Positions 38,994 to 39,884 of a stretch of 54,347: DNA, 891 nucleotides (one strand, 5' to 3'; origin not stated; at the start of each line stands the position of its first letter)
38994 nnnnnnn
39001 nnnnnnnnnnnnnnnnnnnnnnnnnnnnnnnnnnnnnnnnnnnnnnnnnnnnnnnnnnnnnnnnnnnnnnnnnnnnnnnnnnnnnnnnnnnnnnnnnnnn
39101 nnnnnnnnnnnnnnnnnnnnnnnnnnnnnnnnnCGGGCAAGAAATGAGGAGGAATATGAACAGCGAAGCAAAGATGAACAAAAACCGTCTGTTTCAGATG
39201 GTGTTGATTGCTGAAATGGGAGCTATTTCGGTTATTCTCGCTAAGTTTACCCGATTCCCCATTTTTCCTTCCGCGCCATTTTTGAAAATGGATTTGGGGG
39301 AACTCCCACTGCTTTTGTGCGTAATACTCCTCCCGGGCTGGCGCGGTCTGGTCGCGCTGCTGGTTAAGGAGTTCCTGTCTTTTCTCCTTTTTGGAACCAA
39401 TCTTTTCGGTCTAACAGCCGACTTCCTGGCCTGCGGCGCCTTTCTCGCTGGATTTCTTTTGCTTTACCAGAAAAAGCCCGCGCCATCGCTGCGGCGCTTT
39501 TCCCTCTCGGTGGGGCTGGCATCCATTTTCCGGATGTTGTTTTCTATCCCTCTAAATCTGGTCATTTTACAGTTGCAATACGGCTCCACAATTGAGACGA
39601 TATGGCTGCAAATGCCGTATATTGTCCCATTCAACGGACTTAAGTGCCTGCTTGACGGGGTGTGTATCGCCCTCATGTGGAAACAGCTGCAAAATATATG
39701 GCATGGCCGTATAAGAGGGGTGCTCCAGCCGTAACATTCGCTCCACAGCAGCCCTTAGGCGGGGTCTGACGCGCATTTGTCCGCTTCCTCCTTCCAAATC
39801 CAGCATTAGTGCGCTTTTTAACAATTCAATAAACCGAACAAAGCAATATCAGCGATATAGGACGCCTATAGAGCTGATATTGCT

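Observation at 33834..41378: F420-flavoured gene cluster in a Firmicutes-like genome: CofE/FbiB-like fusion + NADPH:F420 reductase-like + two LLM oxidoreductases + ECF S-component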

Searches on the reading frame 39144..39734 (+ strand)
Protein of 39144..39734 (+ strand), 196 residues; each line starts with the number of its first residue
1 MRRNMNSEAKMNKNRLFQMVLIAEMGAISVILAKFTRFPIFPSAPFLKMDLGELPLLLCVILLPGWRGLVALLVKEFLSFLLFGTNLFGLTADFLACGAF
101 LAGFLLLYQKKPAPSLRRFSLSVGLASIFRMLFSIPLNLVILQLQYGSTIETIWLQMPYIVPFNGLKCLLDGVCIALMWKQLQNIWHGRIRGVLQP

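Call 3: search_protein_families(library=pfam, proteins=[window:39144-39734:+], max_evalue=0.01)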
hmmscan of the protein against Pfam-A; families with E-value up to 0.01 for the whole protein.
window:39144-39734:+ (196 aa): 1 family
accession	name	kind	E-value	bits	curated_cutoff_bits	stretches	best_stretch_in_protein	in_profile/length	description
PF12822.12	ECF_trnsprt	-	4.2e-12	46.8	30.7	1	18-175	2-165/169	ECF transporter, substrate-specific component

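Call 4: search_protein_families(library=ncbifam, proteins=[window:39144-39734:+], max_evalue=0.01)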
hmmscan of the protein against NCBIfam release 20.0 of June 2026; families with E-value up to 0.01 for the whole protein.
window:39144-39734:+ (196 aa): 1 family
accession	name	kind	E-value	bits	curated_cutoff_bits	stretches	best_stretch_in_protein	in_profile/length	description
TIGR04518.1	ECF_S_folT_fam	subfamily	1.9e-07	31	60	1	19-153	7-135/163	folate family ECF transporter S component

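Call 32: find_homologous_proteins(query=A1, max_evalue=0.00001)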
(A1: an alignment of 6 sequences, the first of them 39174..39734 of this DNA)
Query A1 (6 sequences) (186 aa, profile of the alignment): 115 proteins with E <= 0.00001 among 8000 candidates.
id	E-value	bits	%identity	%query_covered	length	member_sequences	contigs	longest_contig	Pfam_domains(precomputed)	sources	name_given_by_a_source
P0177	2.7e-83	296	32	94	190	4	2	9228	PF07155.18,PF12822.13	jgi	-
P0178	8.6e-83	295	33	86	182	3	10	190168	PF07155.18,PF12822.13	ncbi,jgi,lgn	ncbi:MAG: ECF transporter S component [Oscillospiraceae bacterium]|jgi:riboflavin transporter FmnP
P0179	3.2e-81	289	32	83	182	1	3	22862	PF07155.18,PF12822.13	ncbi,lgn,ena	-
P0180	3.9e-74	266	31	91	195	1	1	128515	PF12822.13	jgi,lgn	-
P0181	7.5e-71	256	35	90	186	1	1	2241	PF07155.18,PF12822.13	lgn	-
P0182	2.3e-70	254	34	90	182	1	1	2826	PF12822.13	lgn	-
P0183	3.8e-69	250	99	100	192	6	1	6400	PF12822.13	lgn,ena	-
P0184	9.5e-64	232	40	92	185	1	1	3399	PF07155.18,PF12822.13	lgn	-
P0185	9.6e-63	229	34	91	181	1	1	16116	PF12822.13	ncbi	-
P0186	1.2e-59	219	33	86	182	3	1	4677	PF07155.18,PF12822.13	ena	-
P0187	1.4e-59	219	33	85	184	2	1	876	PF12822.13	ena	-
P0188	1.8e-59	219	34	86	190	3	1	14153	PF12822.13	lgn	-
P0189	6.6e-59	217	35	89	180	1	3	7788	PF07155.18,PF12822.13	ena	-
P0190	6.9e-58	213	36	92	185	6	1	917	PF12822.13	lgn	-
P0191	3.4e-56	208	37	80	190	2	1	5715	PF12822.13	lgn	-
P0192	4.1e-56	208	34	92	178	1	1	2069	PF07155.18,PF12822.13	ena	-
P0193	5.5e-55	204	66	95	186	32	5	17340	PF12822.13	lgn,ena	-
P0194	6.3e-55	204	37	88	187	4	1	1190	PF12822.13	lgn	-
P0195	8.0e-55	203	81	92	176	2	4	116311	PF12822.13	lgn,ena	-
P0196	1.2e-54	203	30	85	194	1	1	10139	PF12822.13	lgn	-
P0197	1.4e-54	203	33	96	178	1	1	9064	PF07155.18,PF12822.13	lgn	-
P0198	2.5e-53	199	35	86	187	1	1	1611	PF12822.13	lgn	-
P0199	1.0e-52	197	30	85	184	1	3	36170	PF12822.13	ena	-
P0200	1.0e-52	197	74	92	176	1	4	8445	PF12822.13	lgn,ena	-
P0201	2.1e-52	196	63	99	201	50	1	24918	PF12822.13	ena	-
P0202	2.6e-52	195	66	91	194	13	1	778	PF12822.13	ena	-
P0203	3.2e-52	195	57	95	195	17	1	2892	PF12822.13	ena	-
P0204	2.0e-51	192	31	95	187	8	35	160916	PF12822.13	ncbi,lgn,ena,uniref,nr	ncbi:ECF transporter S component [uncultured Pseudoflavonifractor sp.]|uniref:ECF transporter S comp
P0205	4.8e-51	191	31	94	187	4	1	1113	PF12822.13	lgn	-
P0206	6.6e-51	191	31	90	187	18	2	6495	PF12822.13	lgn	-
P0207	1.6e-50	189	32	87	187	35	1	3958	PF12822.13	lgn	-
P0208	1.8e-50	189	30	77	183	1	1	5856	PF12822.13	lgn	-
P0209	2.2e-48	182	29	93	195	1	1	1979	PF07155.18,PF12822.13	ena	-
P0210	7.7e-48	181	65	89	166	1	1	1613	PF12822.13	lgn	-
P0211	2.8e-46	176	64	92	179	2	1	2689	PF12822.13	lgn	-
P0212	5.2e-45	171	53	93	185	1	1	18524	PF12822.13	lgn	-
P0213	5.7e-44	168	36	83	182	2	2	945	PF12822.13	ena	-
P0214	9.1e-43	164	29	93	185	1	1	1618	PF12822.13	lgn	-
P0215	9.5e-42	161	53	94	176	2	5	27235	PF12822.13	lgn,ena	-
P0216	1.1e-40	157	29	84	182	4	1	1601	PF12822.13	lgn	-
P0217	4.4e-40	155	29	92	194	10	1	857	PF12822.13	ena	-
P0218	4.5e-40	155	28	96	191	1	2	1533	PF07155.18,PF12822.13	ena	-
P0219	7.3e-40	155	29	88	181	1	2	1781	PF12822.13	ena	-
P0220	2.3e-39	153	56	99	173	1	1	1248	PF12822.13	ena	-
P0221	2.9e-38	149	30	86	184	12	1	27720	PF07155.18,PF12822.13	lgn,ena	-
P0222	1.8e-37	147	28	85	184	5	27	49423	PF07155.18,PF12822.13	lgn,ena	-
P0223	4.2e-27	113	28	98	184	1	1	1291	PF12822.13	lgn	-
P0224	8.6e-26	109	31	94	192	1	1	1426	PF07155.18,PF12822.13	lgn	-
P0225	1.2e-25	108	26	97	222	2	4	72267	PF12822.13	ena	-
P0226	4.2e-25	107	29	91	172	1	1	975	PF12822.13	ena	-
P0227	2.8e-24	104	26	96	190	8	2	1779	PF07155.18,PF12822.13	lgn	-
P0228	4.0e-24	103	24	93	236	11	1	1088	PF07155.18,PF12822.13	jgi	jgi:riboflavin transporter FmnP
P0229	4.0e-24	103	30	99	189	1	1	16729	PF12822.13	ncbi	-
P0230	4.8e-24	103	24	93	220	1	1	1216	PF07155.18,PF12822.13,PF09512.16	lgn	-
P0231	5.1e-24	103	23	91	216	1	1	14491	PF07155.18,PF12822.13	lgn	-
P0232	6.3e-24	103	24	91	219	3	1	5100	PF07155.18,PF12822.13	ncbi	-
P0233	3.4e-23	100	27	54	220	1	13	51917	PF07155.18,PF12822.13,PF09512.16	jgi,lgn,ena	-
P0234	1.7e-22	98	24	78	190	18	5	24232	PF07155.18,PF12822.13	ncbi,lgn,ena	-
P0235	3.4e-22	97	28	90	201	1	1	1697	PF12822.13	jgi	jgi:riboflavin transporter FmnP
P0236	1.3e-21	95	25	92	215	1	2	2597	PF07155.18,PF12822.13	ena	-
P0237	3.5e-21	94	-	-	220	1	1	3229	PF07155.18,PF12822.13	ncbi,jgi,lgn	-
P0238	4.0e-21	94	25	92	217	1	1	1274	PF07155.18,PF12822.13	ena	-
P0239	6.1e-21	93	-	-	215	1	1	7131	PF12822.13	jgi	-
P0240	9.7e-21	92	27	88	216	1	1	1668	PF07155.18,PF12822.13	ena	-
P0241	1.3e-20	92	-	-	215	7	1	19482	PF12822.13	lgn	-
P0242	1.4e-20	92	25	92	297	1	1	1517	PF00596.28,PF07155.18,PF12822.13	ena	-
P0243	2.3e-20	91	-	-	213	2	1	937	PF07155.18,PF12822.13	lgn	-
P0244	2.7e-20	91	-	-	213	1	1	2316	PF12822.13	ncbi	-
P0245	3.6e-20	90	-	-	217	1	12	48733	PF12822.13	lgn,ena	-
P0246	4.4e-20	90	24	90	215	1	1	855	PF07155.18,PF12822.13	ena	-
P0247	4.4e-20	90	-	-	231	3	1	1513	PF12822.13,PF09512.16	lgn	-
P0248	5.1e-20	90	-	-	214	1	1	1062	PF12822.13,PF09512.16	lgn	-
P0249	5.9e-20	90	26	86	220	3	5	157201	PF07155.18,PF12822.13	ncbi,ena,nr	ncbi:MAG: ECF transporter S component [Clostridia bacterium]|nr:ECF transporter S component [Clostri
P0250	6.0e-20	90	-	-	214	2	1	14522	PF07155.18,PF12822.13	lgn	-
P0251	6.2e-20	90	24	94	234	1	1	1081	PF07155.18,PF12822.13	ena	-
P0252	8.5e-20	89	24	89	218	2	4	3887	PF07155.18,PF12822.13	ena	-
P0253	8.6e-20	89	-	-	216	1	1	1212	PF07155.18,PF12822.13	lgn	-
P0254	1.1e-19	89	27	80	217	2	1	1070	PF07155.18,PF12822.13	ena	-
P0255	1.7e-19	88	-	-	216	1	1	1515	PF07155.18,PF12822.13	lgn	-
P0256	1.7e-19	88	27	54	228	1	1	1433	PF07155.18,PF12822.13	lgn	-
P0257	1.8e-19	88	-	-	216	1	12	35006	PF07155.18,PF12822.13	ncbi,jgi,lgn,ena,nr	ncbi:MAG: ECF transporter S component [Clostridiales bacterium]|nr:ECF transporter S component [Clos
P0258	3.5e-19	87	-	-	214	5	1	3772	PF07155.18,PF12822.13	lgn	-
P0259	4.2e-19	87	-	-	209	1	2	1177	PF07155.18,PF12822.13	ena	-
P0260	4.3e-19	87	-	-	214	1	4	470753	PF07155.18,PF12822.13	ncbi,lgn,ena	-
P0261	4.7e-19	87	-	-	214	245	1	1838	PF07155.18,PF12822.13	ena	-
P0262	6.4e-19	86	-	-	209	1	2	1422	PF07155.18,PF12822.13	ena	-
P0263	8.7e-19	86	-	-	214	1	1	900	PF07155.18,PF12822.13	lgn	-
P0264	9.8e-19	86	-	-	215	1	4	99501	PF07155.18,PF12822.13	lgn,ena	-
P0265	1.2e-18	86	-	-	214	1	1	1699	PF12822.13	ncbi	-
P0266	6.1e-18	83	-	-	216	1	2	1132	PF07155.18,PF12822.13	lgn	-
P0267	6.7e-18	83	-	-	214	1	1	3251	PF07155.18,PF12822.13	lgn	-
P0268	1.3e-17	82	23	92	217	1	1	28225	PF07155.18,PF12822.13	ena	-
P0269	1.3e-17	82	-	-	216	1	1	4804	PF07155.18,PF12822.13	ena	-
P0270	4.4e-17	80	22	93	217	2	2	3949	PF07155.18,PF12822.13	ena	-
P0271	4.5e-17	80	-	-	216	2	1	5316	PF07155.18,PF12822.13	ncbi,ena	-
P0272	5.7e-17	80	-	-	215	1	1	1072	PF12822.13,PF09512.16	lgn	-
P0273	8.7e-17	79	24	81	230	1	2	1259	PF07155.18,PF12822.13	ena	-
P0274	1.0e-16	79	-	-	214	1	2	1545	PF12822.13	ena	-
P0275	1.0e-16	79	-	-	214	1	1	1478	PF07155.18,PF12822.13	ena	-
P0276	1.7e-16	78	-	-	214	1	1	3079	PF12822.13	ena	-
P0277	2.1e-16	78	-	-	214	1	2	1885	PF07155.18,PF12822.13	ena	-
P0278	3.2e-16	78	27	82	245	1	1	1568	PF12822.13,PF09515.16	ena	-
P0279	6.8e-16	76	27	82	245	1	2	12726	PF12822.13,PF09515.16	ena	-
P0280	7.8e-15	73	29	80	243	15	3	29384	PF12822.13,PF09515.16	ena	-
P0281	8.4e-15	73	29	80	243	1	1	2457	PF12822.13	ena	-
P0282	1.4e-14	72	26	92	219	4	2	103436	PF07155.18,PF12822.13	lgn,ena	-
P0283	2.3e-14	72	29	77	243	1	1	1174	PF12822.13,PF09515.16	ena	-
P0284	9.7e-14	69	28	82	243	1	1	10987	PF12822.13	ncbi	-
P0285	2.0e-13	68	26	93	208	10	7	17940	PF07155.18,PF12822.13,PF09515.16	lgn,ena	-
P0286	2.7e-13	68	-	-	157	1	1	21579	PF07155.18,PF12822.13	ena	-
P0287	3.1e-13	68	27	82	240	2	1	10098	PF12822.13,PF09515.16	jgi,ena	-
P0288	2.7e-12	65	23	81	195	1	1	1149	PF12822.13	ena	-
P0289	6.5e-12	64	25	89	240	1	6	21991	PF12822.13,PF09515.16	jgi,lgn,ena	-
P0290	1.5e-11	62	26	82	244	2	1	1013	PF12822.13,PF09515.16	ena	-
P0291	1.1e-9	56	28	49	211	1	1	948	PF12822.13,PF07694.18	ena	-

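Call 33: find_encoding_contigs(protein=P0195, flank=10000, max_places=3)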
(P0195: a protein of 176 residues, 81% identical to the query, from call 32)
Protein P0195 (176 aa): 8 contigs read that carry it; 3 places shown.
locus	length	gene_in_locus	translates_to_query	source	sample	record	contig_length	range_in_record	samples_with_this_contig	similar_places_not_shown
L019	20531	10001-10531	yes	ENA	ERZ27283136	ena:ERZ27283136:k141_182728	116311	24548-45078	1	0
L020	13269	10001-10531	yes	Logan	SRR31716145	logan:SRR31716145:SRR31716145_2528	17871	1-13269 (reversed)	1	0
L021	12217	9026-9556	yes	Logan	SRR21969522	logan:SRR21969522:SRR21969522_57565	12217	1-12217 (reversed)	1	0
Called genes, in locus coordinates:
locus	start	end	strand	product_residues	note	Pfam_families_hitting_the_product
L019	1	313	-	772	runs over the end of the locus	PF01315:Ald_Xan_dh_C, PF02738:MoCoBD_1, PF20256:MoCoBD_2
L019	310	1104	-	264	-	PF00941:FAD_binding_5, PF03450:CO_deh_flav_C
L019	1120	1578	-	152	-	PF00111:Fer2 (weak), PF01799:Fer2_2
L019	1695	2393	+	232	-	PF08348:PAS_6, PF13309:HTH_22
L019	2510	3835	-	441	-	PF02133:Transp_cyt_pur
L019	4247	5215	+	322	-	PF00296:Bac_luciferase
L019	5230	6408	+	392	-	PF00557:Peptidase_M24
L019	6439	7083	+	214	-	PF03446:NAD_binding_2 (weak), PF03807:F420_oxidored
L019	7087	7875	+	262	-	PF01996:F420_ligase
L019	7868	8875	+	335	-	PF00296:Bac_luciferase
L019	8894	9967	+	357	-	PF00291:PALP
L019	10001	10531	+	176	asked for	PF12822:ECF_trnsprt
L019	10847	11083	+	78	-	-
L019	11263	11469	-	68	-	PF12844:HTH_19, PF13560:HTH_31, PF13443:HTH_26 (weak), PF01381:HTH_3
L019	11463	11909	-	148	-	-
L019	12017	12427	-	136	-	-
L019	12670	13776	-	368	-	PF13303:PTS_EIIC_2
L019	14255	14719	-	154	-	-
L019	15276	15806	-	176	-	PF08279:HTH_11, PF02829:3H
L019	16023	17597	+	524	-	PF13393:tRNA-synt_His, PF01634:HisG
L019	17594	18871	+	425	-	PF00815:Histidinol_dh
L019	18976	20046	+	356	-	PF00155:Aminotran_1_2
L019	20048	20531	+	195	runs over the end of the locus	PF00475:IGPD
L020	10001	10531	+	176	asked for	PF12822:ECF_trnsprt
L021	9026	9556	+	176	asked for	PF12822:ECF_trnsprt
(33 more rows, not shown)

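Call 34: find_encoding_contigs(protein=P0204, flank=10000, max_places=3)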
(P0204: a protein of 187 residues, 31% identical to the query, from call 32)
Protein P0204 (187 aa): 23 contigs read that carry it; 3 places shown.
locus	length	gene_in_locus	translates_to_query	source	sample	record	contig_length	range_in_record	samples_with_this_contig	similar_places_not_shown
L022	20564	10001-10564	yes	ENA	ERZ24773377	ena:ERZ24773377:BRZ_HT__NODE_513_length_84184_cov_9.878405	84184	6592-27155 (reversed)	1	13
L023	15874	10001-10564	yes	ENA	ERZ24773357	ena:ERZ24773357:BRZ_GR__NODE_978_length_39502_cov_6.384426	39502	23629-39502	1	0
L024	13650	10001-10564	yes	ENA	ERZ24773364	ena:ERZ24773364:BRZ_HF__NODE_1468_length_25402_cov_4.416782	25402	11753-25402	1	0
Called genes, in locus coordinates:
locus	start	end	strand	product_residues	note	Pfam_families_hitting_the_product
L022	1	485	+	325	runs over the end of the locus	PF00005:ABC_tran, PF08352:oligo_HPY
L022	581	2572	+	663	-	PF00326:Peptidase_S9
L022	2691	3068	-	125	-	PF01042:Ribonuc_L-PSP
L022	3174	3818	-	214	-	PF03446:NAD_binding_2 (weak), PF03807:F420_oxidored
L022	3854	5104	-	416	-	PF00291:PALP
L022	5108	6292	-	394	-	PF01321:Creatinase_N (weak), PF00557:Peptidase_M24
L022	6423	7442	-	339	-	PF00296:Bac_luciferase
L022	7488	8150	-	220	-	PF01983:CofC, PF12804:NTP_transf_3 (faint)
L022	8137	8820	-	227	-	PF08348:PAS_6, PF13309:HTH_22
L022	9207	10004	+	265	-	PF01996:F420_ligase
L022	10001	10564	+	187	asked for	PF12822:ECF_trnsprt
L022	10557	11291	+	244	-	PF01996:F420_ligase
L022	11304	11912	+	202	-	PF14512:TM1586_NiRdase (faint), PF00881:Nitroreductase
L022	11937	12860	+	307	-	PF01933:CofD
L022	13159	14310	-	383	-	PF00768:Peptidase_S11, PF13354:Beta-lactamase2, PF00144:Beta-lactamase (faint), PF07943:PBP5_C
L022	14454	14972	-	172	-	PF12641:Flavodoxin_3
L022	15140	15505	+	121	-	-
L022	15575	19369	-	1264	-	PF00395:SLH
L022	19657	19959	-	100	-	PF07876:Dabb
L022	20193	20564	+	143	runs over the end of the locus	-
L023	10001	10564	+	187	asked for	PF12822:ECF_trnsprt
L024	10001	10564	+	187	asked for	PF12822:ECF_trnsprt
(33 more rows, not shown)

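Call 35: find_encoding_contigs(protein=P0222, flank=10000, max_places=3)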
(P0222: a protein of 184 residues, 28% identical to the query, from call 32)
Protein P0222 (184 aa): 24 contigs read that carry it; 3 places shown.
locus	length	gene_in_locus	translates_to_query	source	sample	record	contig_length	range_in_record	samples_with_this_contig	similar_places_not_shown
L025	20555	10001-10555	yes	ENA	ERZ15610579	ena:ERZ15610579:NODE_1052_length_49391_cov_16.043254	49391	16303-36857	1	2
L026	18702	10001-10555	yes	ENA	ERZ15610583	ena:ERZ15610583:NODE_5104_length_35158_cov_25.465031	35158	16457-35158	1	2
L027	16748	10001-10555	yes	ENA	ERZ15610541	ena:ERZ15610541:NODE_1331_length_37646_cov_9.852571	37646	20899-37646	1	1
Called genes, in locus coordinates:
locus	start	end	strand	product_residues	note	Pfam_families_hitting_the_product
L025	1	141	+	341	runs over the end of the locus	PF00296:Bac_luciferase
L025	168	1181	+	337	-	PF19300:BPD_transp_1_N, PF00528:BPD_transp_1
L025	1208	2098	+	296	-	PF12911:OppC_N, PF00528:BPD_transp_1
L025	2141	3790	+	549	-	PF00496:SBP_bac_5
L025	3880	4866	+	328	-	PF00005:ABC_tran, PF13304:AAA_21 (weak), PF08352:oligo_HPY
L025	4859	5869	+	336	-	PF00005:ABC_tran, PF08352:oligo_HPY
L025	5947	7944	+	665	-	PF00326:Peptidase_S9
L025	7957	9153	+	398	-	PF01321:Creatinase_N (faint), PF00557:Peptidase_M24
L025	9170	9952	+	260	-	PF01996:F420_ligase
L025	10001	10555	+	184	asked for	PF07155:ECF-ribofla_trS (weak), PF12822:ECF_trnsprt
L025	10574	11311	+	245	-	PF14512:TM1586_NiRdase (faint), PF00881:Nitroreductase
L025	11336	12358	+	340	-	PF00296:Bac_luciferase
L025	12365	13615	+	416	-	PF00291:PALP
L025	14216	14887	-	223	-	PF08348:PAS_6, PF13309:HTH_22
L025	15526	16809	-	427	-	PF01548:DEDD_Tnp_IS110, PF02371:Transposase_20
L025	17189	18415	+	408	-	PF01548:DEDD_Tnp_IS110, PF02371:Transposase_20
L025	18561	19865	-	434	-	PF00370:FGGY_N, PF02782:FGGY_C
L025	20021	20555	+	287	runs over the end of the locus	PF02311:AraC_binding, PF14525:AraC_binding_2 (faint), PF00165:HTH_AraC, PF12833:HTH_18, PF00165:HTH_AraC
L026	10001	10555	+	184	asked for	PF07155:ECF-ribofla_trS (weak), PF12822:ECF_trnsprt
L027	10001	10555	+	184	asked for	PF07155:ECF-ribofla_trS (weak), PF12822:ECF_trnsprt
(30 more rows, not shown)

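Call 42: find_encoding_contigs(protein=P0201, flank=10000, max_places=2)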
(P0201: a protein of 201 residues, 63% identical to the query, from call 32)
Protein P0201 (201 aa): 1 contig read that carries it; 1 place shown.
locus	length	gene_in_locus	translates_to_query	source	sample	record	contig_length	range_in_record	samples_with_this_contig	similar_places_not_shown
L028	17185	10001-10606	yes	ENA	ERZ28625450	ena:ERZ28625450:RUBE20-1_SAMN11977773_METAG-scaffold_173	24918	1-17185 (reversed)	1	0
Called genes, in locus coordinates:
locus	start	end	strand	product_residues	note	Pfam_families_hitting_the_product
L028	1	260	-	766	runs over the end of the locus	PF01315:Ald_Xan_dh_C, PF02738:MoCoBD_1, PF20256:MoCoBD_2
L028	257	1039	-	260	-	PF00941:FAD_binding_5, PF03450:CO_deh_flav_C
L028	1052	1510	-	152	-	PF00111:Fer2 (weak), PF01799:Fer2_2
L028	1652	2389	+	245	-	PF08348:PAS_6, PF13309:HTH_22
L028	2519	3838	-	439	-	PF02133:Transp_cyt_pur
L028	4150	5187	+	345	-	PF00296:Bac_luciferase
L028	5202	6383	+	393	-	PF01321:Creatinase_N (faint), PF00557:Peptidase_M24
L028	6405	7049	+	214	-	PF01210:NAD_Gly3P_dh_N (faint), PF01488:Shikimate_DH (weak), PF02558:ApbA (weak), PF03446:NAD_binding_2, PF03807:F420_oxidored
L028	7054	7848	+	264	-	PF01996:F420_ligase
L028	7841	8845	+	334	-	PF00296:Bac_luciferase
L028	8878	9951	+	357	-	PF00291:PALP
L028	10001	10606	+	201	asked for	PF12822:ECF_trnsprt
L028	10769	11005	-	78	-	-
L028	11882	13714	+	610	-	PF00009:GTP_EFTU, PF01926:MMR_HSR1 (faint), PF22042:EF-G_D2, PF03144:GTP_EFTU_D2, PF00679:EFG_C, PF21018:BipA_C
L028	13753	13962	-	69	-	PF12844:HTH_19, PF13443:HTH_26 (weak), PF13560:HTH_31, PF01381:HTH_3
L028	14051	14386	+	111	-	PF05154:TM2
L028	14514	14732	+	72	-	PF04023:FeoA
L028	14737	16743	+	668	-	PF00009:GTP_EFTU (faint), PF01926:MMR_HSR1, PF02421:FeoB_N, PF09439:SRPRB (weak), PF17910:FeoB_Cyto, PF07670:Gate, PF07664:FeoB_C, PF07670:Gate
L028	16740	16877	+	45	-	PF12669:FeoB_associated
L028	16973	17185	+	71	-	?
